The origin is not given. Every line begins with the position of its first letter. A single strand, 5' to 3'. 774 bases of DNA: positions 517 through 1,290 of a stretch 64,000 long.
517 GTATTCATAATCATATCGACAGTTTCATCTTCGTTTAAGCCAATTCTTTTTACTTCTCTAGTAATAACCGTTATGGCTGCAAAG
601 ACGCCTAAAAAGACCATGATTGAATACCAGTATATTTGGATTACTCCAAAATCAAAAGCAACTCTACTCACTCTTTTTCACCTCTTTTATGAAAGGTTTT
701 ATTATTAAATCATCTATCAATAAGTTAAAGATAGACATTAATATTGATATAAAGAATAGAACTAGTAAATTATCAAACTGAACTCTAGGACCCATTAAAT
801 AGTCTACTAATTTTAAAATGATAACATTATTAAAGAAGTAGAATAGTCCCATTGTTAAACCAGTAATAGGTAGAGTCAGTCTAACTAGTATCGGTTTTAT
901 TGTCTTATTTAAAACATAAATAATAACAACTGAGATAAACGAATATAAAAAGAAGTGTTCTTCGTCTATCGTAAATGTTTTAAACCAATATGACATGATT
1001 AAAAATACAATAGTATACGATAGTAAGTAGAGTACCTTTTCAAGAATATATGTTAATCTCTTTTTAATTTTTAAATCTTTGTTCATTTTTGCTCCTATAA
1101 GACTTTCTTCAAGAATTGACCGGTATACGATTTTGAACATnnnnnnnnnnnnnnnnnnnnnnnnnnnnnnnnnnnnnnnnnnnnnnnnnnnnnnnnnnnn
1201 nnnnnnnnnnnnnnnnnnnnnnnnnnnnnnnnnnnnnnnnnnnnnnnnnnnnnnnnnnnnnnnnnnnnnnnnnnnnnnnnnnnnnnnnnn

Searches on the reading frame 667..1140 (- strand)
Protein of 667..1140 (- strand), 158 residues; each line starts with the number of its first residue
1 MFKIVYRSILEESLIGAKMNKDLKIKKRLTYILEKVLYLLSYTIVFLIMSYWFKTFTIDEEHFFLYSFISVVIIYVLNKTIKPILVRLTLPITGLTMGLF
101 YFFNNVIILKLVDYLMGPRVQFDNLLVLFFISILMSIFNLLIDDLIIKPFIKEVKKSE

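Call 19: search_protein_families(library=pfam, proteins=[window:667-1140:-], max_evalue=0.00001)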
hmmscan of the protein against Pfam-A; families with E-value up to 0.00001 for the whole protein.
window:667-1140:- (158 aa): 1 family
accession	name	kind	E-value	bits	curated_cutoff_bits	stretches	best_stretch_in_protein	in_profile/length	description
PF04020.18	Phage_holin_4_2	-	2.5e-17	63.8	28.8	1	37-140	5-104/105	Mycobacterial 4 TMS phage holin, superfamily IV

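Call 48: find_encoding_contigs(protein=window:667-1140:-, flank=10000, max_places=3)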
Protein window:667-1140:- (158 aa): no gene with exactly this product is on record in the collection.
